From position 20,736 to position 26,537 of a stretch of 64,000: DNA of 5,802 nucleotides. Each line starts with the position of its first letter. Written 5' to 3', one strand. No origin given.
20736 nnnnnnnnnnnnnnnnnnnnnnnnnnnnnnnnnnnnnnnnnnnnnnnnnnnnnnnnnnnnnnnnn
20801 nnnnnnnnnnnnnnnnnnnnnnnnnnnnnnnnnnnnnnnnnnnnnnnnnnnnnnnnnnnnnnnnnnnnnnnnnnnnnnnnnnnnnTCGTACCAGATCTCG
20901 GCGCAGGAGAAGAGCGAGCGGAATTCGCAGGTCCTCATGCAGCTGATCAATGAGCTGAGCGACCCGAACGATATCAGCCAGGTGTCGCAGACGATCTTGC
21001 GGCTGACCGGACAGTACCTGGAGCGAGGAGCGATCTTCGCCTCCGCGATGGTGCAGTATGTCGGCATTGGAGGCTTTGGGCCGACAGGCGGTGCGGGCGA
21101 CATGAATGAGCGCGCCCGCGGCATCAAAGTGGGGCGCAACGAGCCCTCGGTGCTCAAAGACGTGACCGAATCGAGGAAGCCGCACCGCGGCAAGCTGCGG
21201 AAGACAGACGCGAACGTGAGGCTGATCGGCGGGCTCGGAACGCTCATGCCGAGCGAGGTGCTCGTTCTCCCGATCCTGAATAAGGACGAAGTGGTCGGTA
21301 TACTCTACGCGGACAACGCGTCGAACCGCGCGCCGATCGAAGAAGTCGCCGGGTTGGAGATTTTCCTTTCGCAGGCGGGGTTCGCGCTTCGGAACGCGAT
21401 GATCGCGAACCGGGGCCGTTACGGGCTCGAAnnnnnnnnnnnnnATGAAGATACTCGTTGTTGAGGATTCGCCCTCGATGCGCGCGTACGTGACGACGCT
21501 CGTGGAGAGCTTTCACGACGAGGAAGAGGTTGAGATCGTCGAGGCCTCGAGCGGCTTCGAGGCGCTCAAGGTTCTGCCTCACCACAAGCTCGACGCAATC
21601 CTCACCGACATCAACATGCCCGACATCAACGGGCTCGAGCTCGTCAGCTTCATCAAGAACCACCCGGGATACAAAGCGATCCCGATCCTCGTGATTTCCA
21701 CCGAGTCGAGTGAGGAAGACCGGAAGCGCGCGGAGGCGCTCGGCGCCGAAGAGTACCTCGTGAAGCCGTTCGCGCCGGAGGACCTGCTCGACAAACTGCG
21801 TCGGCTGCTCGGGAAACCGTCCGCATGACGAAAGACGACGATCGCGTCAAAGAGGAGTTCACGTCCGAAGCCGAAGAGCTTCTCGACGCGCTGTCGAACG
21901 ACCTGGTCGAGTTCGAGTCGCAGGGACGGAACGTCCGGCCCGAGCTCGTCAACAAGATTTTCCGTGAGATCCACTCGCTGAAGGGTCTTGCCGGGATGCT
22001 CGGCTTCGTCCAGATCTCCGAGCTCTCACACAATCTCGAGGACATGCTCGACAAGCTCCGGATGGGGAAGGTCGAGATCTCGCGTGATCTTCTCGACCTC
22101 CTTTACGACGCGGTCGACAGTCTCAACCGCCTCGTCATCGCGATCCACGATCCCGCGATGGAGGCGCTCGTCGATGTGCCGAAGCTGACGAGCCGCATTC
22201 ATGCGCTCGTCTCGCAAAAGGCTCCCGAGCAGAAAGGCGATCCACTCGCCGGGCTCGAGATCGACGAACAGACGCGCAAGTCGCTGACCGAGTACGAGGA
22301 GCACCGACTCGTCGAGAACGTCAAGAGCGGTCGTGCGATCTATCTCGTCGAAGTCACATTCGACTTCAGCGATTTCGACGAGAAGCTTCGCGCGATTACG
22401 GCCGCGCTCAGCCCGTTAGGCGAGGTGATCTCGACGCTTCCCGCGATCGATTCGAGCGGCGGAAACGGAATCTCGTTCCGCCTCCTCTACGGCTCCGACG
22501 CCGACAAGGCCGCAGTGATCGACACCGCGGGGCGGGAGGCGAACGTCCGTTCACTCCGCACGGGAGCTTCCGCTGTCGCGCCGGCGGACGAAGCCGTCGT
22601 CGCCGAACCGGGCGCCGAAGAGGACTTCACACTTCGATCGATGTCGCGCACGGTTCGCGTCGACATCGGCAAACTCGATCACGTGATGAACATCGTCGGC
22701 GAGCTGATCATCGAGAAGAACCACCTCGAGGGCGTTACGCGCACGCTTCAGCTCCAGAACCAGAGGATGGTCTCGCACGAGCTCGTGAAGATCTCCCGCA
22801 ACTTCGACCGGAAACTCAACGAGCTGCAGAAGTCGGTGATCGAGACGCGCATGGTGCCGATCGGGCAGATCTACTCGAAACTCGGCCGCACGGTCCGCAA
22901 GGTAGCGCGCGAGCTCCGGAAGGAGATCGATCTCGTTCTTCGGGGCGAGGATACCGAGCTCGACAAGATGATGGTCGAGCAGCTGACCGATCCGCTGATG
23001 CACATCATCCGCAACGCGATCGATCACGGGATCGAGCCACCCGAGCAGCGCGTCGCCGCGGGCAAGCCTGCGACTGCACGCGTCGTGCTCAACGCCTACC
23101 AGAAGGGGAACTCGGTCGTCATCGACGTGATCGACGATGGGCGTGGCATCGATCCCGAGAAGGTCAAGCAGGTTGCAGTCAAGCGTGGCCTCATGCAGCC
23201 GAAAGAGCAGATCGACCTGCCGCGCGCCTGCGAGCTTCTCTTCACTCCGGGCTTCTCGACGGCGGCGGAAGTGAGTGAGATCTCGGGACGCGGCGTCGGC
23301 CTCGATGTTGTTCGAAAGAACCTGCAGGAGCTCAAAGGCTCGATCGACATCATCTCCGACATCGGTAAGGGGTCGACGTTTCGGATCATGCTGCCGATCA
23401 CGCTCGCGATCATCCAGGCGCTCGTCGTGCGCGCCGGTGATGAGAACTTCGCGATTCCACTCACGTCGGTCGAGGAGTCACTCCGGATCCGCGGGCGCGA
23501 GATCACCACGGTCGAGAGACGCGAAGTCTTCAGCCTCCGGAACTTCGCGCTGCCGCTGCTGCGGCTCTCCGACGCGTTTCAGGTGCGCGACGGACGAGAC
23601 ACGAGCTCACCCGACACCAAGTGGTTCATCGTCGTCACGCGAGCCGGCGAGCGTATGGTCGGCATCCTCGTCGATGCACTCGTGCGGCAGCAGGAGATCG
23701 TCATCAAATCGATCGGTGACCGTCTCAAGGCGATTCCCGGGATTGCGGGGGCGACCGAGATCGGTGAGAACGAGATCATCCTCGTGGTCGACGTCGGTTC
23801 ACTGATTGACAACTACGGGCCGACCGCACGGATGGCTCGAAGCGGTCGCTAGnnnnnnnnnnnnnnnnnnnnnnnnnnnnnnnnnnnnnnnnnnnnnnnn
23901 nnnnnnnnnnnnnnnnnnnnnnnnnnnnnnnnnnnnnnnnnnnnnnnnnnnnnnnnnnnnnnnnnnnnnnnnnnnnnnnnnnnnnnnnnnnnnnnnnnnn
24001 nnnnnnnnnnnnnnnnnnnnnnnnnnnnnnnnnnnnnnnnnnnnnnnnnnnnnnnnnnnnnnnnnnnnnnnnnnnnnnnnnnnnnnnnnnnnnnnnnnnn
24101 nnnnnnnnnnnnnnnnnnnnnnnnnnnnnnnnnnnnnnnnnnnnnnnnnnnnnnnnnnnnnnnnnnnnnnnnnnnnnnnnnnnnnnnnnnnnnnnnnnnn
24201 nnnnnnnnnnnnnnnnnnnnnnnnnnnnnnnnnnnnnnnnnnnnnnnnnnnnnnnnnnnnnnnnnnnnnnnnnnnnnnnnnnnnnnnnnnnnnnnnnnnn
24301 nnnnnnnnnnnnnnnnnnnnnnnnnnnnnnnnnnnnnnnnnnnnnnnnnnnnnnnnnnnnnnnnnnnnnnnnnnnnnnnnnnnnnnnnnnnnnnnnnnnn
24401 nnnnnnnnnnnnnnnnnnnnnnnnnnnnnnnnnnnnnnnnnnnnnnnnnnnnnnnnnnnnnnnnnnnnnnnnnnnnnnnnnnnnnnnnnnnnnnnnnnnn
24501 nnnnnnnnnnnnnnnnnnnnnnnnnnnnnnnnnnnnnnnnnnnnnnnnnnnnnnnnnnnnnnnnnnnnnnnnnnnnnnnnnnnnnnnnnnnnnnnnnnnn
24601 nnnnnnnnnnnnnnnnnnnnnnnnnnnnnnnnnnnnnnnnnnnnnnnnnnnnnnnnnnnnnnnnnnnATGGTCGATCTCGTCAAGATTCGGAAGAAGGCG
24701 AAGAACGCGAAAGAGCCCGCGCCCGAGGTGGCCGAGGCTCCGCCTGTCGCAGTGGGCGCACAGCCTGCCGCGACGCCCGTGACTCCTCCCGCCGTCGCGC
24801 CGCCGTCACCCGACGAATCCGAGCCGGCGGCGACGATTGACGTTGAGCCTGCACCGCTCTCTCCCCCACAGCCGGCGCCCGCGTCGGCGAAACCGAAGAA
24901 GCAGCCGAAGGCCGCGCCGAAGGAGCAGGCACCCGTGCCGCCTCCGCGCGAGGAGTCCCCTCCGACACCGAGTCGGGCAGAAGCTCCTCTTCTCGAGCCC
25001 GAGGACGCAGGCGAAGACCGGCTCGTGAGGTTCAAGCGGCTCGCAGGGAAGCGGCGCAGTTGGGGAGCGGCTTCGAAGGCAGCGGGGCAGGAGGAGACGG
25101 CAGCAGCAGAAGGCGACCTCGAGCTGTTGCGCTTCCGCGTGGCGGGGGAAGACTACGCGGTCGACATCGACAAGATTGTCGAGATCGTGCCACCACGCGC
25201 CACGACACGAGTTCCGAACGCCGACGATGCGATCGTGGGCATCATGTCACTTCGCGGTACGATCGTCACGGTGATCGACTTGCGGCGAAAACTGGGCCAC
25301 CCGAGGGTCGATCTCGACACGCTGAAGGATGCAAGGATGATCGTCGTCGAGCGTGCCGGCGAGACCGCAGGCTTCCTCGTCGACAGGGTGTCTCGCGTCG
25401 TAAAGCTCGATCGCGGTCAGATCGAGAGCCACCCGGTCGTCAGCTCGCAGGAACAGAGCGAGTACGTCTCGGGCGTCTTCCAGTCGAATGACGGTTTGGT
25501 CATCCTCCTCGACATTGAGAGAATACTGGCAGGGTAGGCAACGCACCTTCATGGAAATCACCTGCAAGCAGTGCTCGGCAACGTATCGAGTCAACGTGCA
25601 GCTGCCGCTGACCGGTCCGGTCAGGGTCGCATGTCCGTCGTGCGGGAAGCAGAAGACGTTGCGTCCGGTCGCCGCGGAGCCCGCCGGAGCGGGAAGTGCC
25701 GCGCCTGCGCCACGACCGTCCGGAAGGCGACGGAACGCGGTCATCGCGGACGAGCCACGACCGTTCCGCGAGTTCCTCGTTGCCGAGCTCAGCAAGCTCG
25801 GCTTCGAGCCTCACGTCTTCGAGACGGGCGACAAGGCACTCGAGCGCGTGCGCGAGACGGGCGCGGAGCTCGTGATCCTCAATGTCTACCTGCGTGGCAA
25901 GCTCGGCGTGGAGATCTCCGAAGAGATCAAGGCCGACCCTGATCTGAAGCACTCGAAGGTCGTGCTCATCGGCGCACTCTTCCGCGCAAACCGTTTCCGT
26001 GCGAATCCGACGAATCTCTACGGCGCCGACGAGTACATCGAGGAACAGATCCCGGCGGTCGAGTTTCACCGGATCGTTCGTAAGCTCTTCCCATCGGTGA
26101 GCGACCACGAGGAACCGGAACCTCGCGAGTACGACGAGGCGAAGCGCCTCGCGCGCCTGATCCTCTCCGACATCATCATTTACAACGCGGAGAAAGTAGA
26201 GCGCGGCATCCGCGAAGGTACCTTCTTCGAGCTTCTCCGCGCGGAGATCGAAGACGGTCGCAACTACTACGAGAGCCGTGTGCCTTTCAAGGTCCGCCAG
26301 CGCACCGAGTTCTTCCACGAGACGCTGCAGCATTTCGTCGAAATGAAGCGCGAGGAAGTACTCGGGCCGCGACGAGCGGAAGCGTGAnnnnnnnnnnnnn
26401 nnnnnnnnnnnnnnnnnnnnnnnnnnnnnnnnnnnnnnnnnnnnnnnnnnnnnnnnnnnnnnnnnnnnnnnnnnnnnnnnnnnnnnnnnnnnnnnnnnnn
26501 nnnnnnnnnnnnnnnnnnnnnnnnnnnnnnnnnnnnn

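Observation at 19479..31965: MCP-less 11-gene chemosensory-like operon with AAA+, HEAT, GAF and pseudo-receiver partners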

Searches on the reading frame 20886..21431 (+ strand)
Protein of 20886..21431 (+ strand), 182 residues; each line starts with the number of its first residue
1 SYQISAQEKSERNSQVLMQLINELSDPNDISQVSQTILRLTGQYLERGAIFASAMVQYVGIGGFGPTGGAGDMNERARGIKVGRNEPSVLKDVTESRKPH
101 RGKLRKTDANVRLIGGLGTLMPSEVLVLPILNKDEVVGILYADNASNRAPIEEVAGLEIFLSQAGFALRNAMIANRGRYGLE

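Call 57: search_protein_families(library=pfam, alignment_id=A2, max_evalue=0.01)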
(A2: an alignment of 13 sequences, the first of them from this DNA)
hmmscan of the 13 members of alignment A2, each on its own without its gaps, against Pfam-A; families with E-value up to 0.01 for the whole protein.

A. member 1, seq(182 aa): 2 families
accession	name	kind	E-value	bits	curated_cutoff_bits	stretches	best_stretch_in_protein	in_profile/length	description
PF01590.32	GAF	-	3.8e-05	24.7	22.4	1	29-168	1-133/133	GAF domain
PF13185.12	GAF_2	-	0.00035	21.2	28.6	1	86-168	53-135/136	GAF domain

B. families by the number of members that match (of 13 scanned): 2 families
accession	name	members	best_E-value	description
PF13185.12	GAF_2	10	9.8e-05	GAF domain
PF01590.32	GAF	6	3.8e-05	GAF domain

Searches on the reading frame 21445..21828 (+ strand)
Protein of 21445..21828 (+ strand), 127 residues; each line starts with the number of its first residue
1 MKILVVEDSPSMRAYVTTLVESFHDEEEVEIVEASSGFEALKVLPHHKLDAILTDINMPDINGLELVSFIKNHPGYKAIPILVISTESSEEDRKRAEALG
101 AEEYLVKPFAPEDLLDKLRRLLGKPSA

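Call 3: search_protein_families(library=pfam, proteins=[window:21445-21828:+], max_evalue=0.01)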
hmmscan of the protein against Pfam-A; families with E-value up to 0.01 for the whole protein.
window:21445-21828:+ (127 aa): 1 family
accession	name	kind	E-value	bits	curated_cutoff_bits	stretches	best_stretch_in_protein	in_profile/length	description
PF00072.30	Response_reg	-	3.8e-28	98.3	30.2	1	3-118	1-110/111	Response regulator receiver domain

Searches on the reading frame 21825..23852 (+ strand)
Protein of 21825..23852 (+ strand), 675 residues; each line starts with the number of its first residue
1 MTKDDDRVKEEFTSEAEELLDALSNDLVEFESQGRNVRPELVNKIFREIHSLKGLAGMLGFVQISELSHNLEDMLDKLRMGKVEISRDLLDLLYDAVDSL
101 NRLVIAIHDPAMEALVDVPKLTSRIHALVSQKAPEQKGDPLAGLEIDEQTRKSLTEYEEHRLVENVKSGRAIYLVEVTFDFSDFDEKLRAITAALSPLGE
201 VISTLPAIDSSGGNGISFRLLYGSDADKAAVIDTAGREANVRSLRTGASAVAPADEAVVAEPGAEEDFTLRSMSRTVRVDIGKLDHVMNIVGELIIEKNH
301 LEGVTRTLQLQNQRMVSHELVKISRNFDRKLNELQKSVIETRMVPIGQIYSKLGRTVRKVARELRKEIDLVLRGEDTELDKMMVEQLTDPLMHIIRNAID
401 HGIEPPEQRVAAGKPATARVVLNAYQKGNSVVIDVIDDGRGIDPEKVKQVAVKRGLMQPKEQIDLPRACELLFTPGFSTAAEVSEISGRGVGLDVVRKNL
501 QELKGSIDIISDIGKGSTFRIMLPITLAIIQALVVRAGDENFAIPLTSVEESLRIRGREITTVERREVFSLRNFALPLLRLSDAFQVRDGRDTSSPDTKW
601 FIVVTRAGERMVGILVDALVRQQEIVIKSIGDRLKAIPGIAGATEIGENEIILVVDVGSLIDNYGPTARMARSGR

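Call 3: search_protein_families(library=pfam, proteins=[window:21825-23852:+], max_evalue=0.01)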
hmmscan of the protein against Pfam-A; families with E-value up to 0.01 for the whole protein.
window:21825-23852:+ (675 aa): 4 families
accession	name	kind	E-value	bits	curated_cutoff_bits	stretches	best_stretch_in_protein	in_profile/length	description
PF01584.24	CheW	-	6.9e-26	91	23.5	1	531-662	1-135/138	CheW-like domain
PF02518.31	HATPase_c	-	7.1e-20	72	26.4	1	389-525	4-109/111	Histidine kinase-, DNA gyrase B-, and HSP90-like ATPase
PF01627.28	Hpt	-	2.3e-16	60.2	24.6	1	9-100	3-81/84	Hpt domain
PF02895.20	H-kinase_dim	-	2.8e-15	56.9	23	1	274-340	1-67/68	Signal transducing histidine kinase, homodimeric domain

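Call 25: search_protein_families(library=ncbifam, proteins=[window:21825-23852:+], max_evalue=0.001)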
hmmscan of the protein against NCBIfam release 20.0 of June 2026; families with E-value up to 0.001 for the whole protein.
window:21825-23852:+ (675 aa): 31 families (the best 25 are shown)
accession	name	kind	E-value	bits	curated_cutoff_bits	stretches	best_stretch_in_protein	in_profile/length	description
NF041336.1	CheA_Halo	equivalog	1.3e-118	397.4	950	1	6-660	2-666/666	chemotaxis protein CheA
NF007835.0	PRK10547.1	equivalog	1.8e-106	357.3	793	1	11-660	9-656/670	chemotaxis protein CheA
NF008298.1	PRK11086.1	subfamily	7.3e-11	41.2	520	1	470-525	475-525/529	DcuS/MalK family sensor histidine kinase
TIGR02966.1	phoR_proteo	equivalog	4.7e-09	35.7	334.2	1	484-522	294-332/333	phosphate regulon sensor histidine kinase PhoR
NF008468.0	PRK11360.1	equivalog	3e-08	32.5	646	1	471-526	559-609/616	two-component system sensor histidine kinase AtoS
TIGR02956.1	TMAO_torS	equivalog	3.1e-08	32.2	676.5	1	471-526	629-683/967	TMAO reductase system sensor histidine kinase/response regulator TorS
NF046044.1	PnpS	equivalog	3.6e-08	32.8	400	1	486-524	352-390/390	two-component system histidine kinase PnpS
NF010411.0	PRK13837.1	equivalog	3.8e-08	31.8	647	1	472-528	627-678/828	two-component system VirA-like sensor kinase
NF007688.0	PRK10364.1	equivalog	4.2e-08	32.4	479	1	469-526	400-452/460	two-component system sensor histidine kinase ZraS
NF041832.1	near_NosP_CTERM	subfamily_domain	7e-08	31.9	400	0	485-527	185-227/370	NahK/ErcS family hybrid sensor histidine kinase/response regulator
NF011874.0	PRK15347.1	equivalog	1.2e-07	30.1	852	0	484-527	573-616/921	two component system sensor kinase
NF047874.1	MASE3_PAS_HK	subfamily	5.4e-07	28.8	560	1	487-528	587-628/655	MASE3 domain-containing sensor histidine kinase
NF038297.2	hybrid_HK_HrmK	equivalog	1.7e-06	27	725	1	471-528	402-460/607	hybrid histidine kinase/response regulator HrmK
NF008235.0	PRK11006.1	equivalog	7.4e-06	25.1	390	0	484-529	382-427/431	phosphate regulon sensor histidine kinase PhoR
NF045595.1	HK_scytonemin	equivalog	1.4e-05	23.7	865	1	477-525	587-635/637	scytonemin biosynthesis sensor histidine kinase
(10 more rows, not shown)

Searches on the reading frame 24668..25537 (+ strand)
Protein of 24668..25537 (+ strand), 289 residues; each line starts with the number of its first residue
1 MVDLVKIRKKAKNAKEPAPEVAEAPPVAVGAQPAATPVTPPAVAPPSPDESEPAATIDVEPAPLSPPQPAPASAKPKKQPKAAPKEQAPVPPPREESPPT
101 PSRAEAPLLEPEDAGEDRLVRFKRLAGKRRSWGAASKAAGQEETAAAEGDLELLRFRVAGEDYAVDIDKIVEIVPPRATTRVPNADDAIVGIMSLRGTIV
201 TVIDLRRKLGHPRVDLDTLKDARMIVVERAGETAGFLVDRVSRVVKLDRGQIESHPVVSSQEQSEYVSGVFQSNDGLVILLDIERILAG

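Call 3: search_protein_families(library=pfam, proteins=[window:24668-25537:+], max_evalue=0.01)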
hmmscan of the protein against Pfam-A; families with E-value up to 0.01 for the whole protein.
window:24668-25537:+ (289 aa): 1 family
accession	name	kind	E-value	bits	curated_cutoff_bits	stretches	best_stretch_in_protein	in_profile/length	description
PF01584.24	CheW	-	4e-36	124.1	23.5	1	152-287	1-134/138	CheW-like domain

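Call 25: search_protein_families(library=ncbifam, proteins=[window:24668-25537:+], max_evalue=0.001)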
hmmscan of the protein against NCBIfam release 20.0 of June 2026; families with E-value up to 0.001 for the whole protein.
window:24668-25537:+ (289 aa): 1 family
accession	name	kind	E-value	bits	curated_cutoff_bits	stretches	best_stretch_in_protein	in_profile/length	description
NF007903.0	PRK10612.1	equivalog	2.3e-20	73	260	1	149-288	15-152/167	chemotaxis protein CheW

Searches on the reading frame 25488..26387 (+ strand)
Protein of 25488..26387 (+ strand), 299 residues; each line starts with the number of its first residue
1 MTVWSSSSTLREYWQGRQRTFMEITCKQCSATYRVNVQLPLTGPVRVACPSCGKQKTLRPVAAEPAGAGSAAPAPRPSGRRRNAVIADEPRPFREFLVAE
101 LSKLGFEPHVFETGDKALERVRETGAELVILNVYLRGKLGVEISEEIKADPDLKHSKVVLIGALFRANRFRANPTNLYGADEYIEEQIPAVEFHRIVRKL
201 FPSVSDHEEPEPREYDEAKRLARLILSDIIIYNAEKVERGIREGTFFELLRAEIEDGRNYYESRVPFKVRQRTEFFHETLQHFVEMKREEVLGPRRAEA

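Call 3: search_protein_families(library=pfam, proteins=[window:25488-26387:+], max_evalue=0.01)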
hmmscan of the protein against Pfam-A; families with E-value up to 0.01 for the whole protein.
window:25488-26387:+ (299 aa): 2 families
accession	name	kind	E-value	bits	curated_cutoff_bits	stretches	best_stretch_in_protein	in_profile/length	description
PF13717.11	Zn_ribbon_4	-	6.4e-07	29.6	30.3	1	22-54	1-33/36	zinc-ribbon domain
PF00072.30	Response_reg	-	1.1e-06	29.2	30.2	1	85-191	2-104/111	Response regulator receiver domain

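Call 25: search_protein_families(library=ncbifam, proteins=[window:25551-26387:+], max_evalue=0.001)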
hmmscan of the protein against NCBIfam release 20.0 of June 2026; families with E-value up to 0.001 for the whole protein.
window:25551-26387:+ (278 aa): 17 families
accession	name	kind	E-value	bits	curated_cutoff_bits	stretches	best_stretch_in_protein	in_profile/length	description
TIGR02154.1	PhoB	equivalog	1.2e-07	31.3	296.2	1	64-171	6-111/226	phosphate regulon transcriptional regulator PhoB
NF040534.1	resp_reg_YycF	equivalog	1.5e-07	30.9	340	1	63-133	3-73/231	response regulator YycF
NF040689.1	MtrAB_MtrA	equivalog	3.8e-07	29.7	300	1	65-168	3-101/219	MtrAB system response regulator MtrA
NF007135.0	PRK09581.1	equivalog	6.5e-06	25.2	474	1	74-177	16-117/457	PleD family two-component system response regulator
NF045944.1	ResRegRpaBCyano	equivalog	1.3e-05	24.7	330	1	65-183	2-115/229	response regulator transcription factor RpaB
NF007982.1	PRK10710.1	equivalog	1.7e-05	24.5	380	1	64-142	12-86/235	envelope stress response regulator BaeR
NF007546.0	PRK10161.1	equivalog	2e-05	24.3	471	1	60-171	3-111/229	phosphate response regulator transcription factor PhoB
TIGR02098.1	MJ0042_CXXC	domain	6e-05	22.6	20.9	1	1-33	1-33/38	MJ0042-type zinc finger domain-containing protein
NF008296.0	PRK11083.1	equivalog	9.1e-05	22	273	1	65-142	9-82/228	two-component system response regulator CreB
NF041733.1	resp_reg_CseB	equivalog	0.00013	21.5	350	1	72-211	12-145/228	two-component system response regulator CseB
NF053854.1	RespRegPhoBBctds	equivalog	0.00013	21.4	270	1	65-167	3-102/225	two-component system response regulator PhoB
NF007977.0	PRK10701.1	equivalog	0.00021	20.9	330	1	73-175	14-112/241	two-component system response regulator RstA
NF046022.1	RespRegCpdRBruc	equivalog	0.00035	20.6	180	1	65-133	6-75/120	cell cycle two-component system response regulator CpdR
TIGR01387.1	cztR_silR_copR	subfamily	0.00047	19.9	279.2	1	64-168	3-102/218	heavy metal response regulator transcription factor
NF051870.1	NAssimRespRegNtrX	equivalog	0.00053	19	600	1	63-131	4-75/452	nitrogen assimilation response regulator NtrX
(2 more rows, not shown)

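Call 50: search_solved_structures(query=window:25551-26384:+, max_evalue=0.01)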
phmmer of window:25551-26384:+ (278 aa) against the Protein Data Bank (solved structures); distinct sequences matched with E-value up to 0.01: 30.
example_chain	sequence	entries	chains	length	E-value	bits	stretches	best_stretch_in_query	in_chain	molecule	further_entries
8zna_A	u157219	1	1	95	2.9e-12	49.7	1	194-265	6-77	RomX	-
3a0r_B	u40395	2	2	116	3.6e-09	39.6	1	61-179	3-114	Response regulator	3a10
3a0u_A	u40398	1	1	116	4.4e-09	39.3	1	61-179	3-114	Response regulator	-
3f6p_A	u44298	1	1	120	1.4e-07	34.4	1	63-133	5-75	Transcriptional regulatory protein yycF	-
2zwm_A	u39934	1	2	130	1.6e-07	34.2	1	63-133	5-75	Transcriptional regulatory protein yycF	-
1b00_A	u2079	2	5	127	3.5e-06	29.8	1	60-172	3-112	PHOSPHATE REGULON TRANSCRIPTIONAL REGULATORY PROTEIN PHOB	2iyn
1zes_A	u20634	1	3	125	4.1e-06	29.6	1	60-171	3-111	Phosphate regulon transcriptional regulatory protein phoB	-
2jb9_A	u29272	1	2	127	1.8e-05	27.5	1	61-172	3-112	PHOSPHATE REGULON TRANSCRIPTIONAL REGULATORY PROTEIN PHOB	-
1m5t_A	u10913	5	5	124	4.7e-05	26.1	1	80-180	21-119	cell division response regulator DivK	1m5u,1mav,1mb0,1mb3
3nhz_A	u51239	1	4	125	6.6e-05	25.6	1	60-132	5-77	Two component system transcriptional regulator mtrA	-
2jba_B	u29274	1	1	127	0.00011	24.9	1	60-166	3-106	PHOSPHATE REGULON TRANSCRIPTIONAL REGULATORY PROTEIN PHOB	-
3c3m_A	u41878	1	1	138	0.00012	24.8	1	65-169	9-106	Response regulator receiver protein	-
2gwr_A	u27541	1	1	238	0.00024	23.8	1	60-132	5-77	DNA-binding response regulator mtrA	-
2jba_A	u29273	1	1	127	0.00029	23.5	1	60-165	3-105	PHOSPHATE REGULON TRANSCRIPTIONAL REGULATORY PROTEIN PHOB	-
8fk2_A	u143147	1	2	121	0.0003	23.5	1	63-165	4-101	Putative response regulator CovR VicR-like protein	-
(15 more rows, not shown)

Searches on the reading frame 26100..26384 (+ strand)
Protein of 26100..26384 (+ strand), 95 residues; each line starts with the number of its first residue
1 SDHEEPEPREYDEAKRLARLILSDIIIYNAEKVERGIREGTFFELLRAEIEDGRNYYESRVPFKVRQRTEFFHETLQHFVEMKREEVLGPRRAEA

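Call 51: search_solved_structures(query=window:26100-26384:+, max_evalue=0.1, show_alignments=1)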
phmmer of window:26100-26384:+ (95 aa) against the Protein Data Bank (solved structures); distinct sequences matched with E-value up to 0.1: 1.
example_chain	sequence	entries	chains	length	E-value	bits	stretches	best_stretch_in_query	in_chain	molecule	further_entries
8zna_A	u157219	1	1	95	3.7e-13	52.9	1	11-82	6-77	RomX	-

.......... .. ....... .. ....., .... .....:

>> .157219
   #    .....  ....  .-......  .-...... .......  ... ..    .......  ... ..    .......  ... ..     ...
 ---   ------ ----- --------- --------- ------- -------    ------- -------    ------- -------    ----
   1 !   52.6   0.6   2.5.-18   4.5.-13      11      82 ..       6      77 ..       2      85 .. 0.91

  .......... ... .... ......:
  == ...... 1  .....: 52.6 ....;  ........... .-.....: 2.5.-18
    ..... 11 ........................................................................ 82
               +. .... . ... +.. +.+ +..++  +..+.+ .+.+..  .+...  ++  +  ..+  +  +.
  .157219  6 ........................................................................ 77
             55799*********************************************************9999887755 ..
